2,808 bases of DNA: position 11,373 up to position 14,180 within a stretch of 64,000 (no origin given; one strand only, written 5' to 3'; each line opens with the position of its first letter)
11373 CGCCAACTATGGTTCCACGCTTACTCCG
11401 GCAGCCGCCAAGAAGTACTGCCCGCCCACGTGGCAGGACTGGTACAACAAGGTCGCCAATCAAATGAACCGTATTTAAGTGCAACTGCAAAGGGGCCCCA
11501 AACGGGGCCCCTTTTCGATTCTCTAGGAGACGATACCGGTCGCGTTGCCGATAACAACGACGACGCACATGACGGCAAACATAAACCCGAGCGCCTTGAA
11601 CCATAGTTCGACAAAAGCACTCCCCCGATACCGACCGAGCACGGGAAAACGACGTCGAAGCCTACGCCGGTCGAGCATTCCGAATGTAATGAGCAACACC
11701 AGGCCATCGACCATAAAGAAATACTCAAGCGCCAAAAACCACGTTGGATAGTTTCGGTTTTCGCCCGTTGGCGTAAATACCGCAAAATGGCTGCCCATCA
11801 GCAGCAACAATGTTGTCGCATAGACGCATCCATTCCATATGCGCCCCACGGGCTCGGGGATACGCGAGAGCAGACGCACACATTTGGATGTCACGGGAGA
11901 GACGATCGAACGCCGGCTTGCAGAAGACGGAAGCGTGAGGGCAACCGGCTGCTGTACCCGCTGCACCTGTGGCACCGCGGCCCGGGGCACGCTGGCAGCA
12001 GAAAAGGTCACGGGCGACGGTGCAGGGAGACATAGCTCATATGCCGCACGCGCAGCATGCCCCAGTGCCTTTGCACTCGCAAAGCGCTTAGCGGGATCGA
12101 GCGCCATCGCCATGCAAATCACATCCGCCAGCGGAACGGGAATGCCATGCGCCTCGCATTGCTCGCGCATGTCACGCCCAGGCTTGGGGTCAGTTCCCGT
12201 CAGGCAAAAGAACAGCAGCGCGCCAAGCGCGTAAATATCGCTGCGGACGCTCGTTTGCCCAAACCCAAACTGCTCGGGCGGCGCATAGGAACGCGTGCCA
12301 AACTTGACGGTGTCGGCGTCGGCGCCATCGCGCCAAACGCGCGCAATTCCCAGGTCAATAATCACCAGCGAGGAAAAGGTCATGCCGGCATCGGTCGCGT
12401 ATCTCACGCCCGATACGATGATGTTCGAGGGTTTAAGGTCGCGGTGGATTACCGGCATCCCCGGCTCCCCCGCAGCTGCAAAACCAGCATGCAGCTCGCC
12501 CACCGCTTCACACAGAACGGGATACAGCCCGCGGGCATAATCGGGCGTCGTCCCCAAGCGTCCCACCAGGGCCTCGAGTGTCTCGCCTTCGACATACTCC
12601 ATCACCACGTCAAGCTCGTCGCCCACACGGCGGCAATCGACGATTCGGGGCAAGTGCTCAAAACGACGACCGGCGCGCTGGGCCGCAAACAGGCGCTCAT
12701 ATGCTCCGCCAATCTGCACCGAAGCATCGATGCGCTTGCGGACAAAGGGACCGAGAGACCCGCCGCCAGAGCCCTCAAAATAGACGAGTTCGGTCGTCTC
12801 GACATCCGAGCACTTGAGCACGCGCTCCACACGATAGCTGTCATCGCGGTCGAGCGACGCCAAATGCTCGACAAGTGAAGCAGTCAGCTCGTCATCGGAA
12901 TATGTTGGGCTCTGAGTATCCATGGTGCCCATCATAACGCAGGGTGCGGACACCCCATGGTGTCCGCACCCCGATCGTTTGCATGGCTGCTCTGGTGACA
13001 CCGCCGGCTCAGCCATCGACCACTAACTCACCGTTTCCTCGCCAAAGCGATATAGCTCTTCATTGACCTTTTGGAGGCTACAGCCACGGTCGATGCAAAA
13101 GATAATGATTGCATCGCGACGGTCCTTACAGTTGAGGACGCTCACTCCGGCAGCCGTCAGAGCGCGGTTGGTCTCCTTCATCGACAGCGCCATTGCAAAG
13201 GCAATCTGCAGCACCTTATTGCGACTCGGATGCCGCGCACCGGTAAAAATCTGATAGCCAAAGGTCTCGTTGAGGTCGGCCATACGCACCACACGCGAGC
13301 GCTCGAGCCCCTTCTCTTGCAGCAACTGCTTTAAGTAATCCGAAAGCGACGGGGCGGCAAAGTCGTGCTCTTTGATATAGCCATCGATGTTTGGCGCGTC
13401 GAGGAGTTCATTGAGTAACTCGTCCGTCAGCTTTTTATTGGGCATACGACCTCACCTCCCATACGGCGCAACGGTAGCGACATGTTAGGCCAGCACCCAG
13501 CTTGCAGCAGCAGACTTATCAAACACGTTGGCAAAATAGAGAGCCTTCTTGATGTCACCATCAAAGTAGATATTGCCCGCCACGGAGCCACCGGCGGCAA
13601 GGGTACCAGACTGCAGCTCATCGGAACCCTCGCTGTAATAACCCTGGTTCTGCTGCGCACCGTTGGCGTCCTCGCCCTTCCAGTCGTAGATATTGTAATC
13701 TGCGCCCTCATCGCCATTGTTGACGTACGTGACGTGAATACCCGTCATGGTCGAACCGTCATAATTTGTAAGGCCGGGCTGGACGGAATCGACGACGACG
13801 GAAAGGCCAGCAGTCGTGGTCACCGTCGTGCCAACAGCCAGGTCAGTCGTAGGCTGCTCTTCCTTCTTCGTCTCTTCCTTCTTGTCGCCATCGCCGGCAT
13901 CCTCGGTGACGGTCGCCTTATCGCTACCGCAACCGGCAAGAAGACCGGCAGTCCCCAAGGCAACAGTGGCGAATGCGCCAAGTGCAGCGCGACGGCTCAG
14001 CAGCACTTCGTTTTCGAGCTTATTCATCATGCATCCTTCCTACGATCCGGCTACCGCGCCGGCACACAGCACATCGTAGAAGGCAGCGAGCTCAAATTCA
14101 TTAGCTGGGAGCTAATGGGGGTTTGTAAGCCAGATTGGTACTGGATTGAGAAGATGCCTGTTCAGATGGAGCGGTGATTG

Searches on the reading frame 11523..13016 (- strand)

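Call 3: search_protein_families(library=pfam, proteins=[window:11523-13016:-], max_evalue=0.01)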
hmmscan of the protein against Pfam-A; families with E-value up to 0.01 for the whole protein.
window:11523-13016:- (497 aa): 3 families
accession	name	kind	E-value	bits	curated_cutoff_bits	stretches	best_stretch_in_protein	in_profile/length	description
PF00069.31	Pkinase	-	4.8e-18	65.9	31.7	1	121-288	59-207/263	Protein kinase domain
PF07714.23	PK_Tyr_Ser-Thr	-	8.8e-06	25.6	23.1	1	187-285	121-212/258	Protein tyrosine and serine/threonine kinase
PF01636.29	APH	-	0.0097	16.1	23.2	0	189-235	170-220/239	Phosphotransferase enzyme family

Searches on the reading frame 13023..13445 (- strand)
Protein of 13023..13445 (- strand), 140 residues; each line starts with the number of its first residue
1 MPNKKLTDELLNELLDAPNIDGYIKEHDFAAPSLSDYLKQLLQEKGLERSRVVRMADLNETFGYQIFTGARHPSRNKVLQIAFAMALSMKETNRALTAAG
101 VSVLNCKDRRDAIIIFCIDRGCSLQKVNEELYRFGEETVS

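Call 3: search_protein_families(library=pfam, proteins=[window:13023-13445:-], max_evalue=0.01)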
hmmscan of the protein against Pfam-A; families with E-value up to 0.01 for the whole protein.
window:13023-13445:- (140 aa): 0 families

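Call 5: search_protein_families(library=padloc, proteins=[window:13023-13445:-], max_evalue=1)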
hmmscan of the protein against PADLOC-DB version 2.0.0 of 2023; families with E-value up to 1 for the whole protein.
window:13023-13445:- (140 aa): 0 families

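Call 6: search_protein_families(library=ncbifam, proteins=[window:13023-13445:-], max_evalue=1)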
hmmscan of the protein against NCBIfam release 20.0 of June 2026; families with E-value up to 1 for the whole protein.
window:13023-13445:- (140 aa): 0 families

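Call 7: search_protein_families(library=phrogs, proteins=[window:13023-13445:-], max_evalue=0.1)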
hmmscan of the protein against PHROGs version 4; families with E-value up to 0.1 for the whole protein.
window:13023-13445:- (140 aa): 1 family
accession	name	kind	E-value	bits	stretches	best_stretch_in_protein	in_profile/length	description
phrog_4031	-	unknown function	0.081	12.3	1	34-113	519-599/626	-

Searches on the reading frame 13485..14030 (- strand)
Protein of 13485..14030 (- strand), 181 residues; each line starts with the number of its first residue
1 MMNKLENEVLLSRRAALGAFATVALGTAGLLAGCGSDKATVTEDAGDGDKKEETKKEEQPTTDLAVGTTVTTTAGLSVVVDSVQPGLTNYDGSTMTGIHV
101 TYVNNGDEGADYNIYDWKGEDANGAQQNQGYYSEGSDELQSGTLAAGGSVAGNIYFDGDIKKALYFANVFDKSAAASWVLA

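Call 3: search_protein_families(library=pfam, proteins=[window:13485-14030:-], max_evalue=0.01)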
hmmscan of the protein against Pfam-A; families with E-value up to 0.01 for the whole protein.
window:13485-14030:- (181 aa): 1 family
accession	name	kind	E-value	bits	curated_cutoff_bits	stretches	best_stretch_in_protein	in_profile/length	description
PF11611.13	DUF4352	-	2.2e-08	34.9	25.9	1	73-162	9-105/122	Domain of unknown function (DUF4352)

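Call 5: search_protein_families(library=padloc, proteins=[window:13485-14030:-], max_evalue=1)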
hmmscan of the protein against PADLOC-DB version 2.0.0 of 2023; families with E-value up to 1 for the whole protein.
window:13485-14030:- (181 aa): 0 families

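Call 6: search_protein_families(library=ncbifam, proteins=[window:13485-14030:-], max_evalue=1)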
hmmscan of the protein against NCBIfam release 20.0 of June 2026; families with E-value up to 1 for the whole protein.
window:13485-14030:- (181 aa): 4 families
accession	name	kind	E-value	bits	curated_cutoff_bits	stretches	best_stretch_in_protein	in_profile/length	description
NF049864.1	lipo_LppU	equivalog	0.0033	17.3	135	1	17-144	9-130/199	LppU family putative lipoprotein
NF053527.1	lipo_Cory_WKLS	subfamily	0.0047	16.9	105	1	21-81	3-62/166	WKL family lipoprotein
NF009277.0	PRK12634.1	equivalog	0.0065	16.6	333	1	73-135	109-171/221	flagellar basal body rod modification protein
TIGR00739.1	yajC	equivalog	0.0092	16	44.2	1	51-84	25-58/84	preprotein translocase subunit YajC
